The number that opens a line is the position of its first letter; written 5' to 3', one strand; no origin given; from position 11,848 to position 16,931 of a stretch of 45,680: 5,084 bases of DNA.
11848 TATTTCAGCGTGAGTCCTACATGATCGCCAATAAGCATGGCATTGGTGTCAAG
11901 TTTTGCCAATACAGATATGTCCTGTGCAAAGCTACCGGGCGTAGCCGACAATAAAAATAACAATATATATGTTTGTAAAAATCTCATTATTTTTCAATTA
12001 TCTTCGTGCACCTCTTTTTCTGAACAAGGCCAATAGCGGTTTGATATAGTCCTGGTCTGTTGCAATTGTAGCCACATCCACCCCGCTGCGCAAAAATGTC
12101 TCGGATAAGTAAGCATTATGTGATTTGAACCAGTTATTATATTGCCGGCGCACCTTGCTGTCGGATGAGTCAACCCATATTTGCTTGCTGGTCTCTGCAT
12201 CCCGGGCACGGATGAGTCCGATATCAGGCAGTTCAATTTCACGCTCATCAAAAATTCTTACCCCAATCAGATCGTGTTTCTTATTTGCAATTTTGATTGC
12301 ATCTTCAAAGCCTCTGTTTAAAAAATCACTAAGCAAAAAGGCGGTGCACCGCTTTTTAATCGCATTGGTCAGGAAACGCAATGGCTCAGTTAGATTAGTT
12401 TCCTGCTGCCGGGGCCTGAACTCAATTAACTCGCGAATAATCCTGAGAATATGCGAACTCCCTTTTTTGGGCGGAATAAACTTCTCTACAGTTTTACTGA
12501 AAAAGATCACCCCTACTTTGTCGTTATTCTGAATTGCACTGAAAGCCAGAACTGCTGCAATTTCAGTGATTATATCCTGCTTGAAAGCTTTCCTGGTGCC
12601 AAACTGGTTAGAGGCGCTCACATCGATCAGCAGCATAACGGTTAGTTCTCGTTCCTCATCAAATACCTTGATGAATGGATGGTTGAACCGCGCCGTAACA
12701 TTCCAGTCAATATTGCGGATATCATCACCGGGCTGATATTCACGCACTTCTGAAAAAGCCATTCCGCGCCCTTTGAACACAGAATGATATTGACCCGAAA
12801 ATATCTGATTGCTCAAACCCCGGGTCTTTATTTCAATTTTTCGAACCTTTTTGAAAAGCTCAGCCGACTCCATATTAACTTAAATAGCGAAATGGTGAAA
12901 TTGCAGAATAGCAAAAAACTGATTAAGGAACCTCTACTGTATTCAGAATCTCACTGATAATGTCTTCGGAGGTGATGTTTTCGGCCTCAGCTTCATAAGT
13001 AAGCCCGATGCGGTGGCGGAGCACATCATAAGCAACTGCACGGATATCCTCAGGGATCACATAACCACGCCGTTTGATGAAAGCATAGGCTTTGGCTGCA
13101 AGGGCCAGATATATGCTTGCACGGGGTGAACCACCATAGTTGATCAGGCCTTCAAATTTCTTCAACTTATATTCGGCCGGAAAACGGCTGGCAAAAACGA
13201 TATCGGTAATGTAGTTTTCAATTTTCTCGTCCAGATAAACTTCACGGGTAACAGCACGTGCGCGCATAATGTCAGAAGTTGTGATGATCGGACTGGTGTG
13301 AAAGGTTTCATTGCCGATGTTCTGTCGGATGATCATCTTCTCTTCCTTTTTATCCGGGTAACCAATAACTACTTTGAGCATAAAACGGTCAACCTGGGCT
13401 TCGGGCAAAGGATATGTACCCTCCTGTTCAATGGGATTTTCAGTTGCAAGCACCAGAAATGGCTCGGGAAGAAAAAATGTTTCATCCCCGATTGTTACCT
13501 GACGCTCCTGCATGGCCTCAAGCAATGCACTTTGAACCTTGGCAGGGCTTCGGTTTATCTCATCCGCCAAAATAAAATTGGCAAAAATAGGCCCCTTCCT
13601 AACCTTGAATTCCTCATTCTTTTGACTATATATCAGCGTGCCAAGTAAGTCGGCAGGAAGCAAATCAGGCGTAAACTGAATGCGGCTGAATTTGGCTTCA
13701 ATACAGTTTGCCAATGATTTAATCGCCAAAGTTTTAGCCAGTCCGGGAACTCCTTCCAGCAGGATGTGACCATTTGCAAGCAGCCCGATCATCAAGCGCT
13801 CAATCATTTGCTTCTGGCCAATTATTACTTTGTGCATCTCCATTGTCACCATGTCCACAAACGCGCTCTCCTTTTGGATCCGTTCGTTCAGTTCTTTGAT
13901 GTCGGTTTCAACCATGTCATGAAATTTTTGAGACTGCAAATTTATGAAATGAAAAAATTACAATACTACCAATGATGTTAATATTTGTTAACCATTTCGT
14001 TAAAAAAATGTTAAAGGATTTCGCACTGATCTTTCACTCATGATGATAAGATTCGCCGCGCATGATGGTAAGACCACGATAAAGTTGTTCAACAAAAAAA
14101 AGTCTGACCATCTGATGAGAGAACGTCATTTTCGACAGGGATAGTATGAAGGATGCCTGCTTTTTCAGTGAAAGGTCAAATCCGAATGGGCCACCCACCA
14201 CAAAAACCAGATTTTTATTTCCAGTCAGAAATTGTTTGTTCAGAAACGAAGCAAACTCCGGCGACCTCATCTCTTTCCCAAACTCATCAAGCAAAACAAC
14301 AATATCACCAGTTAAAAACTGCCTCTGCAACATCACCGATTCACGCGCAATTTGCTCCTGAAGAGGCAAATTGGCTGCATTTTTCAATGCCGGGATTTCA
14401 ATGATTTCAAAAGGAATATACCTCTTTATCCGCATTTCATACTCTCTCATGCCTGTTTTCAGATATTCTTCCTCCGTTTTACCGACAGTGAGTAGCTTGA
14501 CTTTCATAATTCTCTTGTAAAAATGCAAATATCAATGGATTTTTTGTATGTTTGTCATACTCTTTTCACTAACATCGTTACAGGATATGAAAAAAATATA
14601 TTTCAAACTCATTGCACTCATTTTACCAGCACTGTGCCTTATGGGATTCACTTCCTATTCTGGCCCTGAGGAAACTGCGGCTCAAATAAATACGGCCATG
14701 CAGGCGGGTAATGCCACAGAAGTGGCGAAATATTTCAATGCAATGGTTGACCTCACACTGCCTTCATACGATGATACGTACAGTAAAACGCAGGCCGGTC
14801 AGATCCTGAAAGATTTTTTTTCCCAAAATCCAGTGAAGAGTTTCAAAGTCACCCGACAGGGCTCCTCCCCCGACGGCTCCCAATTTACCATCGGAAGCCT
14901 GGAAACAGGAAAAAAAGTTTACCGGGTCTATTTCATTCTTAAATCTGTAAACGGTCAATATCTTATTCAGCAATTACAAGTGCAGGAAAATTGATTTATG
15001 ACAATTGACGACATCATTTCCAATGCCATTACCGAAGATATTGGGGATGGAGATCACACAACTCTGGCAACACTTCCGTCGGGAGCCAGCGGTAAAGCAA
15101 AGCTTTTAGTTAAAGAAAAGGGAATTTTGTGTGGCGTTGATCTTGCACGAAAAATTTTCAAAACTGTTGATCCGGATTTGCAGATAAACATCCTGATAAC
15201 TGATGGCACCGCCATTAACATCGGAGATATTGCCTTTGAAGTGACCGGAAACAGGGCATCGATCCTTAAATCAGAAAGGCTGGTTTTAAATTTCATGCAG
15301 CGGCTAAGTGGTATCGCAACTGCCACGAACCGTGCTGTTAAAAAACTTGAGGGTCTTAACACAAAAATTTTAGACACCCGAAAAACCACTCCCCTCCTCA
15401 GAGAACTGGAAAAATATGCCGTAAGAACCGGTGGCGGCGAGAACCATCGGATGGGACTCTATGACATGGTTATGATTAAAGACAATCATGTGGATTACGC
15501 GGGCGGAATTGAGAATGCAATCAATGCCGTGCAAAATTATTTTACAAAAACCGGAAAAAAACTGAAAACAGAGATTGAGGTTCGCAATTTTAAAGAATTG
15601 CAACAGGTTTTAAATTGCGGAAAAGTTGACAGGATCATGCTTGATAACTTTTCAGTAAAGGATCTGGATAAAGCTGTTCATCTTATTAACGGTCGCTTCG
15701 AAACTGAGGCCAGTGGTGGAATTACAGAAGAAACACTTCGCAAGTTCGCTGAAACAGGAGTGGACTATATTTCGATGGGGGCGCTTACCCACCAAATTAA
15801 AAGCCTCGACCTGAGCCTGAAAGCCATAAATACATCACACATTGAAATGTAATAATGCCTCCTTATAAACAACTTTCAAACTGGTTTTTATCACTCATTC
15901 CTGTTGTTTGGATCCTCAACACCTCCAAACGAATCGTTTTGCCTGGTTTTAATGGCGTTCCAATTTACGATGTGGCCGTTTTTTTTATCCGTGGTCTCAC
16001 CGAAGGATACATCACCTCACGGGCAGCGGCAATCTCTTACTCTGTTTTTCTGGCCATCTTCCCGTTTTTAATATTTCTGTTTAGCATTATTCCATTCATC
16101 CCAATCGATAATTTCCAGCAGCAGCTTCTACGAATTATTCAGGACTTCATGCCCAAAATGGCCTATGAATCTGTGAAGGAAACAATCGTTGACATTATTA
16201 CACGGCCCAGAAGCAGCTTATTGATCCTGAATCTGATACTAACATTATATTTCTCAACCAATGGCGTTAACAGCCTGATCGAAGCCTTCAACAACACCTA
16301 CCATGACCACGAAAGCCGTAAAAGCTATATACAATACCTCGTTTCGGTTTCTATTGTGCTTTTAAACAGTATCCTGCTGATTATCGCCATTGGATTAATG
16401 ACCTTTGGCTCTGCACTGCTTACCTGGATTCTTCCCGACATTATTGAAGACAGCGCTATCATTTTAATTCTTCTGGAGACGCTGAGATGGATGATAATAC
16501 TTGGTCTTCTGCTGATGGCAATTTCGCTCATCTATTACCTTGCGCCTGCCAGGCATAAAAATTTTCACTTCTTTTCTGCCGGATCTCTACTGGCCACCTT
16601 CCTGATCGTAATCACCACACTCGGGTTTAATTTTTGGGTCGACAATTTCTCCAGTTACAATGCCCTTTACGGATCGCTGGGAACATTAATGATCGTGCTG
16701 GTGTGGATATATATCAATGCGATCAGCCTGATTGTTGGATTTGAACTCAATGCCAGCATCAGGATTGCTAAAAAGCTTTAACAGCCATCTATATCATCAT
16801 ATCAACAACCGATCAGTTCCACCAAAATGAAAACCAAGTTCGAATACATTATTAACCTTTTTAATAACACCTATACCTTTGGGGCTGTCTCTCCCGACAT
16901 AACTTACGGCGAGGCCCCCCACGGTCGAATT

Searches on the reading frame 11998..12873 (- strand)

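Call 58: search_protein_families(library=pfam, proteins=[window:11998-12873:-], max_evalue=0.0001)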
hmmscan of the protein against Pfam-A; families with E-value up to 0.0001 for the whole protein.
window:11998-12873:- (291 aa): 2 families
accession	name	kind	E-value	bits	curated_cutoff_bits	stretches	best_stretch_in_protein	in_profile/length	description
PF01882.25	DUF58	-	1.9e-76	256.5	23.4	1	42-254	1-215/216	Protein of unknown function DUF58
PF13519.12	VWA_2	-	1.6e-18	67.7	27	1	79-184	1-106/107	von Willebrand factor type A domain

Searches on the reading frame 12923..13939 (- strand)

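Call 58: search_protein_families(library=pfam, proteins=[window:12923-13939:-], max_evalue=0.0001)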
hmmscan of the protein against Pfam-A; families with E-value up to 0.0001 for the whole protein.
window:12923-13939:- (338 aa): 4 families
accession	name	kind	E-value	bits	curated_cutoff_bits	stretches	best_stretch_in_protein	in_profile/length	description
PF07726.17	AAA_3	-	1.1e-65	219.9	27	1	58-188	1-131/131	ATPase family associated with various cellular activities (AAA)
PF17863.7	AAA_lid_2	-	4.2e-21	74.9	22.7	1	266-331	9-74/74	AAA lid domain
PF20030.5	bpMoxR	-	5e-15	55.6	27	1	30-206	5-180/205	MoxR domain in the MoxR-vWA-beta-propeller ternary systems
PF07728.20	AAA_5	-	2e-12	47.7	22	1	58-186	1-139/139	AAA domain (dynein-related subfamily)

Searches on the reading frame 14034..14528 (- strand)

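Call 58: search_protein_families(library=pfam, proteins=[window:14034-14528:-], max_evalue=0.0001)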
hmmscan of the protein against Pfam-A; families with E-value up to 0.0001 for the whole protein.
window:14034-14528:- (164 aa): 1 family
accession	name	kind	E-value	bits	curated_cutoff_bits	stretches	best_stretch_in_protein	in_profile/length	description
PF02590.22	SPOUT_MTase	-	3.3e-49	167.3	27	1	8-162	1-154/154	Predicted SPOUT methyltransferase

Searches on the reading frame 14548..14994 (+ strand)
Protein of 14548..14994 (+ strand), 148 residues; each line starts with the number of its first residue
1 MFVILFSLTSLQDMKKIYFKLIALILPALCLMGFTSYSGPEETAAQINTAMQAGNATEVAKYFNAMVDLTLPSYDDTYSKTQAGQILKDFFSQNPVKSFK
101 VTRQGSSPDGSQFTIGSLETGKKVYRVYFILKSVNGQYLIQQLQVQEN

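Call 58: search_protein_families(library=pfam, proteins=[window:14548-14994:+], max_evalue=0.0001)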
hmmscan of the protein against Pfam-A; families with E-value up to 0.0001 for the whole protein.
window:14548-14994:+ (148 aa): 1 family
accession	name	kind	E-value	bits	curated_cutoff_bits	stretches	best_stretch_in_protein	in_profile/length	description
PF16022.11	DUF4783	-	9.9e-30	103.1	24.1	1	46-145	3-101/102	Domain of unknown function (DUF4783)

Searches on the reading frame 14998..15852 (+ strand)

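Call 58: search_protein_families(library=pfam, proteins=[window:14998-15852:+], max_evalue=0.0001)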
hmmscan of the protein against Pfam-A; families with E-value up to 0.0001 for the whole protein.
window:14998-15852:+ (284 aa): 2 families
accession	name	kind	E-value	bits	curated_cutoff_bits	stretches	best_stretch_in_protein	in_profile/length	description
PF01729.25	QRPTase_C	-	1.9e-59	200.6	23.1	1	106-275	1-169/169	Quinolinate phosphoribosyl transferase, C-terminal domain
PF02749.22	QRPTase_N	-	2.7e-17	63.2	27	1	19-104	1-82/82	Quinolinate phosphoribosyl transferase, N-terminal domain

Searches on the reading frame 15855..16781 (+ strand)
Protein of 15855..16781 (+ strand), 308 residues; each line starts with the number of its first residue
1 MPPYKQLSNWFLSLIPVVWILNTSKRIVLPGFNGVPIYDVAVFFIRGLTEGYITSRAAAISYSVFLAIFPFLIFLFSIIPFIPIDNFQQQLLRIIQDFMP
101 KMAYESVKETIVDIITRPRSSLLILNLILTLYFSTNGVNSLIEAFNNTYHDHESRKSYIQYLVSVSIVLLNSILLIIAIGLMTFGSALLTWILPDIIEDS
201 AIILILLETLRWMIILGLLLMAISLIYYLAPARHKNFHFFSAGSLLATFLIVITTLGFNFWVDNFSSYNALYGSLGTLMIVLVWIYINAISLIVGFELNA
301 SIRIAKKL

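Call 58: search_protein_families(library=pfam, proteins=[window:15855-16781:+], max_evalue=0.0001)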
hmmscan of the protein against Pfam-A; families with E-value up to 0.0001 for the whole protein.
window:15855-16781:+ (308 aa): 1 family
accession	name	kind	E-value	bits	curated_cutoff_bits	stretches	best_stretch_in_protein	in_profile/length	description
PF03631.20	Virul_fac_BrkB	-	7.1e-57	193.4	33.7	1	53-303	5-256/259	Virulence factor BrkB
